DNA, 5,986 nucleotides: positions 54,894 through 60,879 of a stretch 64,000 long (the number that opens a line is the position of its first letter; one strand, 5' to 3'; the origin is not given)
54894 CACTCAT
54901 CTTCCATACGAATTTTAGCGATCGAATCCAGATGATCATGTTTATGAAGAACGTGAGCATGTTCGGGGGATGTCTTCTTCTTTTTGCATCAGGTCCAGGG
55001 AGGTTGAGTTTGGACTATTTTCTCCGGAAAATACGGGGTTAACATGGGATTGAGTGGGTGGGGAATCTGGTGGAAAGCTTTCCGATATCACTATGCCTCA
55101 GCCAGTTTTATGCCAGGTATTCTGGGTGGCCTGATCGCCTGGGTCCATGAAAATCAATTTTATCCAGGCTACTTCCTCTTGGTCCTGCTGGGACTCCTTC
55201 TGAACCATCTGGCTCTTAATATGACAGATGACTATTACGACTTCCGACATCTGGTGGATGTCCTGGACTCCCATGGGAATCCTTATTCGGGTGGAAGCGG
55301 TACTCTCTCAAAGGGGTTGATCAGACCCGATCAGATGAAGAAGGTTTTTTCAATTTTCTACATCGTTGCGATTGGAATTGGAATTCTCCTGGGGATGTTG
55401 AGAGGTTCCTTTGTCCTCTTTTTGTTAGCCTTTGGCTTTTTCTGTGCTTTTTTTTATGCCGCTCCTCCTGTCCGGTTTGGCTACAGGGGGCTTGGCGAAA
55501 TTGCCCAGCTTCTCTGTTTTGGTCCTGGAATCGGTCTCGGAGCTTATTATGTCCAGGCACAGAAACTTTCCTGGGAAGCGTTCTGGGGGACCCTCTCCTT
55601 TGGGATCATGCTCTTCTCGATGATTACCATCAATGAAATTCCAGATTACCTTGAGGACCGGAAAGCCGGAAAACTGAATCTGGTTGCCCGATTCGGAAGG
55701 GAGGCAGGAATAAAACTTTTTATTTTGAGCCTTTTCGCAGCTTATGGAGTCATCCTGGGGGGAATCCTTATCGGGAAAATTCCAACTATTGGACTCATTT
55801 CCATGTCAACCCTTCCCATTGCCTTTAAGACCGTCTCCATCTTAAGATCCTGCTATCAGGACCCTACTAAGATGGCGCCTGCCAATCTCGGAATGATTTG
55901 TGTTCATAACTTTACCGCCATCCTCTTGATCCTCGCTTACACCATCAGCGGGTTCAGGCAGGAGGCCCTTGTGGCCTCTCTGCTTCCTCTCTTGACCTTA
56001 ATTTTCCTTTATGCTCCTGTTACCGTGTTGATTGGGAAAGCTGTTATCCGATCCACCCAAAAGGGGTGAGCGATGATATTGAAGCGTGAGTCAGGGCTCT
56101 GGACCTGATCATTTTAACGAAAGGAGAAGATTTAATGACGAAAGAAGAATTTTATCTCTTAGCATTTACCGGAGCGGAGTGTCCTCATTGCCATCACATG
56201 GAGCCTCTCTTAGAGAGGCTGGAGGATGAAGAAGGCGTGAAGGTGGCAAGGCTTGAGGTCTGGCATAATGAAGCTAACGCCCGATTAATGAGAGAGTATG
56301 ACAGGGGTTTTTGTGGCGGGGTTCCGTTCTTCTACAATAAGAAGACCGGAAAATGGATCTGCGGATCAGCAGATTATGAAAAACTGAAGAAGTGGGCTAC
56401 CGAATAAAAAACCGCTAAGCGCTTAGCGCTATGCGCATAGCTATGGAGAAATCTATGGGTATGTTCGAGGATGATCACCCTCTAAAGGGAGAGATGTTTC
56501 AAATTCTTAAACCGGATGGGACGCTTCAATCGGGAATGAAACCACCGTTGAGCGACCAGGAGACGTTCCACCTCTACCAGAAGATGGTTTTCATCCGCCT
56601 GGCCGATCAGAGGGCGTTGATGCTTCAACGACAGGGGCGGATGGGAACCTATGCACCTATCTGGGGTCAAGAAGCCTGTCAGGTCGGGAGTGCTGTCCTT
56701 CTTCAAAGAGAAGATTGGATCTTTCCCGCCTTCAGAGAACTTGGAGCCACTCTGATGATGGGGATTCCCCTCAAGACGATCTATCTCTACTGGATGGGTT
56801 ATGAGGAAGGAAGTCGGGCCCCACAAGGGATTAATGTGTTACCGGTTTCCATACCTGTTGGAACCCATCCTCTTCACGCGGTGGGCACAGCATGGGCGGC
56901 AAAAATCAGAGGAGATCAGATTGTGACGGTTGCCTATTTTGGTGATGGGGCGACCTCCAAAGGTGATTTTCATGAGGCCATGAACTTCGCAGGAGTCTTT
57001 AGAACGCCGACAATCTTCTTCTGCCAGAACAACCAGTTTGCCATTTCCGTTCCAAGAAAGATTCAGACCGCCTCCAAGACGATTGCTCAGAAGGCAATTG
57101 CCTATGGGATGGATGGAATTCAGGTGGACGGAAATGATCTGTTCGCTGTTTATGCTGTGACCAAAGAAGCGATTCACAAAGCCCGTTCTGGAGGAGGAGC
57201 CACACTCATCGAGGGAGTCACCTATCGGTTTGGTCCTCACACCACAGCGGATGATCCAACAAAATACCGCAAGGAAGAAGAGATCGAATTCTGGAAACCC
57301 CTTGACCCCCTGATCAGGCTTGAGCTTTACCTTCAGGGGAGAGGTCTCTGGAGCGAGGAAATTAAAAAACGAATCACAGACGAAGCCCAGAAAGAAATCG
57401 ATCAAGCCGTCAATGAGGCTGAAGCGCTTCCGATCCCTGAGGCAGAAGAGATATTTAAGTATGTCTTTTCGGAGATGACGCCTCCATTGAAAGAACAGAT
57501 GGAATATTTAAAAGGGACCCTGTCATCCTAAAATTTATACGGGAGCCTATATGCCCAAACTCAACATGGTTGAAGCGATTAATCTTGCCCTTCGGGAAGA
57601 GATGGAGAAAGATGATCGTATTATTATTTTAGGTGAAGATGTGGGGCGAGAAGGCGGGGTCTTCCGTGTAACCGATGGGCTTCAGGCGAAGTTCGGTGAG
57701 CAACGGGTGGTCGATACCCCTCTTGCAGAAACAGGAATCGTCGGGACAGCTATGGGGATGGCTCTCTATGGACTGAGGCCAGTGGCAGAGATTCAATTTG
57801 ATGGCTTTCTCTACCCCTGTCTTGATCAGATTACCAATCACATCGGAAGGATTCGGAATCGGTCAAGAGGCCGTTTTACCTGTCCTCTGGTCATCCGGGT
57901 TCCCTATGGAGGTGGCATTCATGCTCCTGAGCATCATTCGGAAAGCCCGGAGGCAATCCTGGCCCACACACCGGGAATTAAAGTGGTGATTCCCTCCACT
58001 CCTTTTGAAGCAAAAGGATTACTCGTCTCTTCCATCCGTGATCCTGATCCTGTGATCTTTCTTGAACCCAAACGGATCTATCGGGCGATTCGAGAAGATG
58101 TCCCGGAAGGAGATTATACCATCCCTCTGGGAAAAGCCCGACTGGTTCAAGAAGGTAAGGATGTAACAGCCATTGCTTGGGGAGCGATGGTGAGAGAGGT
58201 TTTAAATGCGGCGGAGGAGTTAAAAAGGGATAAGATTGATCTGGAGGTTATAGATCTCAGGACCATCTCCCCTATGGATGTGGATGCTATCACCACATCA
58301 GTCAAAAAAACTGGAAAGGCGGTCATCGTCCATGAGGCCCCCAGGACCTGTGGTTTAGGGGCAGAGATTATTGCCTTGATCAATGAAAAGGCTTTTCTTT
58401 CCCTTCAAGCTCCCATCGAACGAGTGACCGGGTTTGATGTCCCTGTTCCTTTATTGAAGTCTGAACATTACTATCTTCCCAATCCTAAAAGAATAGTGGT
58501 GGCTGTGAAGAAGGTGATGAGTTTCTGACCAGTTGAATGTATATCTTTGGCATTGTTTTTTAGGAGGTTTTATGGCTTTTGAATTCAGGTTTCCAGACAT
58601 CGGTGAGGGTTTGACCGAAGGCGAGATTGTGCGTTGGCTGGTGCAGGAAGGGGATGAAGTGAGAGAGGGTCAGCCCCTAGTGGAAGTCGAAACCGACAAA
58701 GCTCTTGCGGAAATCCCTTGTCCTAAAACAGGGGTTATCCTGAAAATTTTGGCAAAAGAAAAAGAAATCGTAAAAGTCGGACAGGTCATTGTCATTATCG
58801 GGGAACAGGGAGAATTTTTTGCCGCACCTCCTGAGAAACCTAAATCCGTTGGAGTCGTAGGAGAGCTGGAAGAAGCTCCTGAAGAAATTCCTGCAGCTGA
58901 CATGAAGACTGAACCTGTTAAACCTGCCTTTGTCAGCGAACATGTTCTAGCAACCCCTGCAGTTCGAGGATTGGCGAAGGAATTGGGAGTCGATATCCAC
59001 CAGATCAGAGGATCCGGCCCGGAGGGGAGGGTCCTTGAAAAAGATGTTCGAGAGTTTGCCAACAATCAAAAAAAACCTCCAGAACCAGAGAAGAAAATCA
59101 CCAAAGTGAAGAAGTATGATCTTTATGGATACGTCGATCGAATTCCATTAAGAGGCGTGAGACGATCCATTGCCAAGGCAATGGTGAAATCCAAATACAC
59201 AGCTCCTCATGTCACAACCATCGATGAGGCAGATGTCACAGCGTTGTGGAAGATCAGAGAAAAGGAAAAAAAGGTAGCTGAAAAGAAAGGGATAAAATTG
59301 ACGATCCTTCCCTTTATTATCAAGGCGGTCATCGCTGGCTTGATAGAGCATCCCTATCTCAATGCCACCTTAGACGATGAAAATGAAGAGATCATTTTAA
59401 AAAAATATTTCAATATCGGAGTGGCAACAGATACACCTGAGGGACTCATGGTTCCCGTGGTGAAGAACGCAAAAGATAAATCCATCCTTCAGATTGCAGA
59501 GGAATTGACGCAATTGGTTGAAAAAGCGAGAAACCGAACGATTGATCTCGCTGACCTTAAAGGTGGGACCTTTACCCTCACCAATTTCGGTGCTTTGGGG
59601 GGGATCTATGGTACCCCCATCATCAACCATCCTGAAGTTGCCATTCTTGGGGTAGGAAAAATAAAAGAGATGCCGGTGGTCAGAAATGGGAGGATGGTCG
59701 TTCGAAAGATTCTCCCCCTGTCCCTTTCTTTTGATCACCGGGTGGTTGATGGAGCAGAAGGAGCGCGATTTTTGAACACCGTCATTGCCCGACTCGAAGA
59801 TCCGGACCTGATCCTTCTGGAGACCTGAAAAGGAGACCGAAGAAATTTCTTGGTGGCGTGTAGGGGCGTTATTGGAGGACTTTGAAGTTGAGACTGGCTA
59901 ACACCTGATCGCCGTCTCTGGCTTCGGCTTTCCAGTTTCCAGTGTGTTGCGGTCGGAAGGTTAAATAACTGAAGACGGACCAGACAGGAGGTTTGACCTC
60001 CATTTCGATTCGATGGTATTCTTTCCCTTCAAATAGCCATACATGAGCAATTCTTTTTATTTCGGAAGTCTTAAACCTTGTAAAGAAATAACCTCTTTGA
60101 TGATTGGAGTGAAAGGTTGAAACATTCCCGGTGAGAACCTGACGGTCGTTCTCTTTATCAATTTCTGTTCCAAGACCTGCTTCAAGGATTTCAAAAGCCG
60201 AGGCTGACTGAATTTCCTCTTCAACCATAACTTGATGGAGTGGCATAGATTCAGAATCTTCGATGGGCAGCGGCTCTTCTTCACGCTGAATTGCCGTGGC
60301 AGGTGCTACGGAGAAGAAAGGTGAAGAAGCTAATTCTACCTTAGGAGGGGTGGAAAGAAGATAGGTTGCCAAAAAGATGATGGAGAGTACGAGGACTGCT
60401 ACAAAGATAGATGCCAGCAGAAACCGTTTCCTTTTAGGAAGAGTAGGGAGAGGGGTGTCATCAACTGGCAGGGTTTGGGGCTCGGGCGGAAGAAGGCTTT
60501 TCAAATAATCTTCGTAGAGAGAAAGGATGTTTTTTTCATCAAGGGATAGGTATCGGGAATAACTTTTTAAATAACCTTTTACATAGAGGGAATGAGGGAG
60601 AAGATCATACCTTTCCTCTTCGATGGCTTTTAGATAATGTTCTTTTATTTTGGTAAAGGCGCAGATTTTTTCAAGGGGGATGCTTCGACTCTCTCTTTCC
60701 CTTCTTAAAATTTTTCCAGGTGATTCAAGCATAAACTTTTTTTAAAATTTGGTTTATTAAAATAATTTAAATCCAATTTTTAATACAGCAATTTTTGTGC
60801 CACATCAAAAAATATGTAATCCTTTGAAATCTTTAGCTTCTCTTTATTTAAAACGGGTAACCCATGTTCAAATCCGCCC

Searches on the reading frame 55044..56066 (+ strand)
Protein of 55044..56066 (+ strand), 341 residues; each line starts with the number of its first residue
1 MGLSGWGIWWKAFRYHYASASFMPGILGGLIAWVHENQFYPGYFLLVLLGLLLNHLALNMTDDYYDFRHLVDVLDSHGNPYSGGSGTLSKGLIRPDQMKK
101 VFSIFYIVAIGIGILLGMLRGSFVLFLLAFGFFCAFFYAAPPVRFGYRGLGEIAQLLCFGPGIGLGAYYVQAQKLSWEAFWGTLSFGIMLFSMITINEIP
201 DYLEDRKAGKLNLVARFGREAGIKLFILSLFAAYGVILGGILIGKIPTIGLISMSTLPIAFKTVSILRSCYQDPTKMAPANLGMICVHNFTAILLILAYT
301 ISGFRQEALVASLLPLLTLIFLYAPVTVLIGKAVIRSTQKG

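Call 26: search_protein_families(library=ncbifam, proteins=[window:55044-56066:+], max_evalue=1e-10)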
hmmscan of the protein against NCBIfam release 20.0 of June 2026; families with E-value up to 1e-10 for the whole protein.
window:55044-56066:+ (341 aa): 10 families
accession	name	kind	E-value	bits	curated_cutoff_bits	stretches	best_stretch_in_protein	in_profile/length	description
TIGR02235.1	menA_cyano-plnt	equivalog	1e-34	120.1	225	1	8-300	1-284/285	2-carboxy-1,4-naphthoquinone phytyltransferase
NF004749.0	PRK06080.1-1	equivalog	3e-34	118.6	277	1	5-304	18-310/311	1,4-dihydroxy-2-naphthoate polyprenyltransferase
NF004751.0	PRK06080.1-3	equivalog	2e-33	116.2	264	1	9-269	13-264/296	1,4-dihydroxy-2-naphthoate polyprenyltransferase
NF009926.0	PRK13387.1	equivalog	2.2e-28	99.3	316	1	9-300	6-312/317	1,4-dihydroxy-2-naphthoate polyprenyltransferase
NF004617.0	PRK05951.1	equivalog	4.2e-22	78.7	239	1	39-282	47-285/306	prenyltransferase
NF004750.0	PRK06080.1-2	equivalog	6.1e-22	78.3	346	1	8-297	8-296/301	1,4-dihydroxy-2-naphthoate polyprenyltransferase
TIGR00751.1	menA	equivalog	6.6e-21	75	102.15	1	29-296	17-282/284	1,4-dihydroxy-2-naphthoate octaprenyltransferase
NF004752.0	PRK06080.1-4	subfamily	1.1e-19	71.3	289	1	19-269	16-268/300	1,4-dihydroxy-2-naphthoate polyprenyltransferase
NF004753.0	PRK06080.1-5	equivalog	3.9e-18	65.7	555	1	9-303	14-307/312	1,4-dihydroxy-2-naphthoate polyprenyltransferase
NF004754.0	PRK06080.1-6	equivalog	9.2e-15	54.8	522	1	8-296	11-298/308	1,4-dihydroxy-2-naphthoate polyprenyltransferase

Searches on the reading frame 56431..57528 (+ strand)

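Call 26: search_protein_families(library=ncbifam, proteins=[window:56431-57528:+], max_evalue=1e-10)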
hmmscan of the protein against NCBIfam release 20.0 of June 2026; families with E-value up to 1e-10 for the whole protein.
window:56431-57528:+ (366 aa): 2 families
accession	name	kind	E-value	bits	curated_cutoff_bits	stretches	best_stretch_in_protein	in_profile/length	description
TIGR03181.1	PDH_E1_alph_x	equivalog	2e-142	474.1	411.35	1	21-359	1-340/341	pyruvate dehydrogenase (acetyl-transferring) E1 component subunit alpha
TIGR03182.1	PDH_E1_alph_y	equivalog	5e-64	216.2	393.85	1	43-346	2-314/315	pyruvate dehydrogenase (acetyl-transferring) E1 component subunit alpha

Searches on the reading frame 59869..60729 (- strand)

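Call 18: search_protein_families(library=ncbifam, proteins=[window:59869-60729:-], max_evalue=0.01)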
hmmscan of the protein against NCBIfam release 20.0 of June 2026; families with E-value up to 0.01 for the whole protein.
window:59869-60729:- (286 aa): 2 families
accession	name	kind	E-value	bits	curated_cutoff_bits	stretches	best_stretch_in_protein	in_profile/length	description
NF041534.1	rodZ_Strepcoccus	equivalog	3.9e-16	59.1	375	1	5-127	7-128/275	cytoskeleton protein RodZ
NF008109.0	PRK10856.1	equivalog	0.00095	19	208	1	3-73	14-84/334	cytoskeleton protein RodZ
